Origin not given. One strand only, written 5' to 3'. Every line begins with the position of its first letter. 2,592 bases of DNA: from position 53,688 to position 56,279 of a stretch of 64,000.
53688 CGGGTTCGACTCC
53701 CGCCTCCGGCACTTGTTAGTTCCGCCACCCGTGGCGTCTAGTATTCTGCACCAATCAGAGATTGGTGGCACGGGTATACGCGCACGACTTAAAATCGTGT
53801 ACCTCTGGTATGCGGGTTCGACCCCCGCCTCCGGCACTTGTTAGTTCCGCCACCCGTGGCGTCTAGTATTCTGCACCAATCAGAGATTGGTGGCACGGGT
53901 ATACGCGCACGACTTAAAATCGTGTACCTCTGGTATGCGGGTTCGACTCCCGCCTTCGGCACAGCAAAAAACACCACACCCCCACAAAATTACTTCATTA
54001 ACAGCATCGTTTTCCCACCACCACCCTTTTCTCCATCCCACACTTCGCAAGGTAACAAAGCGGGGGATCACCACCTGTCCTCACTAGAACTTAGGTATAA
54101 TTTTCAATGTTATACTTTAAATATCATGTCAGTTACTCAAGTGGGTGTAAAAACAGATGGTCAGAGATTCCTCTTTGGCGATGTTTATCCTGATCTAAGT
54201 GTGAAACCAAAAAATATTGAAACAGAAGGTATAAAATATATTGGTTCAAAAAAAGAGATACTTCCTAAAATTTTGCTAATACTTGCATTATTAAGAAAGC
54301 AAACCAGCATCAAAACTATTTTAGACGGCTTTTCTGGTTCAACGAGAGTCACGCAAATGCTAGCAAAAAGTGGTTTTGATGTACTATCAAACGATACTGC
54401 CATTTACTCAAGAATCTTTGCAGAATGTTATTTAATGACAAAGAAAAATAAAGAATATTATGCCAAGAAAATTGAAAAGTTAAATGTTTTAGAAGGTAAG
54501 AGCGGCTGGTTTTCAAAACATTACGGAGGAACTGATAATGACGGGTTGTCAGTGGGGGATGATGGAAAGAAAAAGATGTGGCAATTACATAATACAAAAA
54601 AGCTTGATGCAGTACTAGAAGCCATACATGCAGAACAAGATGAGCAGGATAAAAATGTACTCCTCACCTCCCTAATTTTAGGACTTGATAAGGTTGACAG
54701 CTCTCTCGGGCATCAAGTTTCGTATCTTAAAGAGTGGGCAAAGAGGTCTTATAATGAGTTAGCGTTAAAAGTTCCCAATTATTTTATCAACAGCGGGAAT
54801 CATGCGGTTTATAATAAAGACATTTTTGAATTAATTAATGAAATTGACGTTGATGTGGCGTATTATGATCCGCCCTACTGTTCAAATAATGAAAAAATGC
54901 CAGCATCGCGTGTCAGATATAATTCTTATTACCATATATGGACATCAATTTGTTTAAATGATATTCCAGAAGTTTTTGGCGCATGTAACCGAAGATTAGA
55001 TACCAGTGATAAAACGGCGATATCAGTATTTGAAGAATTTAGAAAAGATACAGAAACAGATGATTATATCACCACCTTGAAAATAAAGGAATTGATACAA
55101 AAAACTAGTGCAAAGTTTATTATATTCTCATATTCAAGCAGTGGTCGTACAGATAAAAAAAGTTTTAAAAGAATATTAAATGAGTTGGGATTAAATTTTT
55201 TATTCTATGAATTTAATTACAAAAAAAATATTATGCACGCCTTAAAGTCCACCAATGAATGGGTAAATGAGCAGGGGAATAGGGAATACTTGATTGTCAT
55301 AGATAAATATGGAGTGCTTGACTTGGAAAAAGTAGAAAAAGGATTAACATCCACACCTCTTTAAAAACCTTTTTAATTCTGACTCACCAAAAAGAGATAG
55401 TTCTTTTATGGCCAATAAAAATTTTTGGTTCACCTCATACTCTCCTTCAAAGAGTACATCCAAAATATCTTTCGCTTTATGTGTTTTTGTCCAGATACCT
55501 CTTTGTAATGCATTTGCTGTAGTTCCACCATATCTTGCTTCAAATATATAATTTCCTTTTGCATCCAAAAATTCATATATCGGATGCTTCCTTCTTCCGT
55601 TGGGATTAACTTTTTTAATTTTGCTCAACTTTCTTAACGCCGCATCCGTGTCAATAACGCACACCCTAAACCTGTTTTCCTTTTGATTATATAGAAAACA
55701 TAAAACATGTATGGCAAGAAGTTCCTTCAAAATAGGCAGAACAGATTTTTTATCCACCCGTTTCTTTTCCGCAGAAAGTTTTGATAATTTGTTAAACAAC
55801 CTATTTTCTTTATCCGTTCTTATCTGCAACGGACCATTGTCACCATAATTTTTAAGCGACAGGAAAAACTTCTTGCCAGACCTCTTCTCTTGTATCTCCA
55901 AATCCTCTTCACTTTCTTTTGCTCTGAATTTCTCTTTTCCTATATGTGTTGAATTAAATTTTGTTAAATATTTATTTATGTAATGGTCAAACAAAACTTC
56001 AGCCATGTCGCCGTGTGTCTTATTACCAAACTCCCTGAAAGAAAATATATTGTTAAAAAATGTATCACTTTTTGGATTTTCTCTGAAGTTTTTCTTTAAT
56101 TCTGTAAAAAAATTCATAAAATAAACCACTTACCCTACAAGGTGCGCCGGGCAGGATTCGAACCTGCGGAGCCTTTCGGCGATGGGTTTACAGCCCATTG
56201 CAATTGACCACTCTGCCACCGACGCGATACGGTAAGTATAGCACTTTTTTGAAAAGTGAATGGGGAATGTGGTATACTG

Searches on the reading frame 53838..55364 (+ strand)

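Call 23: search_protein_families(library=pfam, proteins=[window:53838-55364:+], max_evalue=0.01)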
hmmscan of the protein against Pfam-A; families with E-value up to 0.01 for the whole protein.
window:53838-55364:+ (508 aa): 1 family
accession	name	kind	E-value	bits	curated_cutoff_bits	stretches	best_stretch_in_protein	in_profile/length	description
PF02086.21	MethyltransfD12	-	3.2e-16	60.3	22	1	134-354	1-192/253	D12 class N6 adenine-specific DNA methyltransferase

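Call 78: search_protein_families(library=padloc, proteins=[window:53838-55364:+], max_evalue=0.01)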
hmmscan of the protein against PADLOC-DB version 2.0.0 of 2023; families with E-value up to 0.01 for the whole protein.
window:53838-55364:+ (508 aa): 10 families
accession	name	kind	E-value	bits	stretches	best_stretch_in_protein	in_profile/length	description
PDLC03342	MTase_II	-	5.1e-117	389.2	1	127-490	20-381/383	Type II methyltransferase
PDLC03298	MTase_II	-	3.8e-59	198.6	1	132-468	2-309/362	Type II methyltransferase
PDLC03257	MTase_II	-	9.5e-41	138.2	1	125-463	6-318/343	Type II methyltransferase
PDLC03287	MTase_II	-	8.2e-28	95.6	1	133-490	2-338/646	Type II methyltransferase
PDLC03373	MTase_II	-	1e-20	72.5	1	132-450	9-302/339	Type II methyltransferase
PDLC03345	MTase_II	-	1.7e-13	47.8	1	131-438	22-348/581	Type II methyltransferase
PDLC03292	MTase_II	-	1.7e-12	44.4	1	264-447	202-364/722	Type II methyltransferase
PDLC03385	MTase_II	-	1.2e-10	39.3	1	131-388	8-259/336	Type II methyltransferase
PDLC03372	MTase_II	-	1.2e-08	33.1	1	246-447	35-219/259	Type II methyltransferase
PDLC03261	MTase_II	-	3.9e-06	23.4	1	131-462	310-618/643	Type II methyltransferase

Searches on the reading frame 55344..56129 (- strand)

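Call 23: search_protein_families(library=pfam, proteins=[window:55344-56129:-], max_evalue=0.01)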
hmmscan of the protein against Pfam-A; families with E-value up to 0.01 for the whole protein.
window:55344-56129:- (261 aa): 0 families

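Call 43: search_protein_families(library=ncbifam, proteins=[window:55344-56129:-], max_evalue=0.1)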
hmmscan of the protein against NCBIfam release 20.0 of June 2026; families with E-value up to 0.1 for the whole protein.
window:55344-56129:- (261 aa): 1 family
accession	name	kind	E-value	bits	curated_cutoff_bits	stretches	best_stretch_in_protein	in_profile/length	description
NF009918.0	PRK13378.1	equivalog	0.046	13.9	161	0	139-206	26-91/118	protocatechuate 4,5-dioxygenase subunit alpha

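Call 78: search_protein_families(library=padloc, proteins=[window:55344-56129:-], max_evalue=0.01)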
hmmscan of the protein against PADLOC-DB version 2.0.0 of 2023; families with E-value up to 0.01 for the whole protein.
window:55344-56129:- (261 aa): 1 family
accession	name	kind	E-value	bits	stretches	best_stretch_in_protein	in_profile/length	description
PDLC03568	REase_II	-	8.2e-48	161.1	1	25-239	28-244/281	Type II restriction enzyme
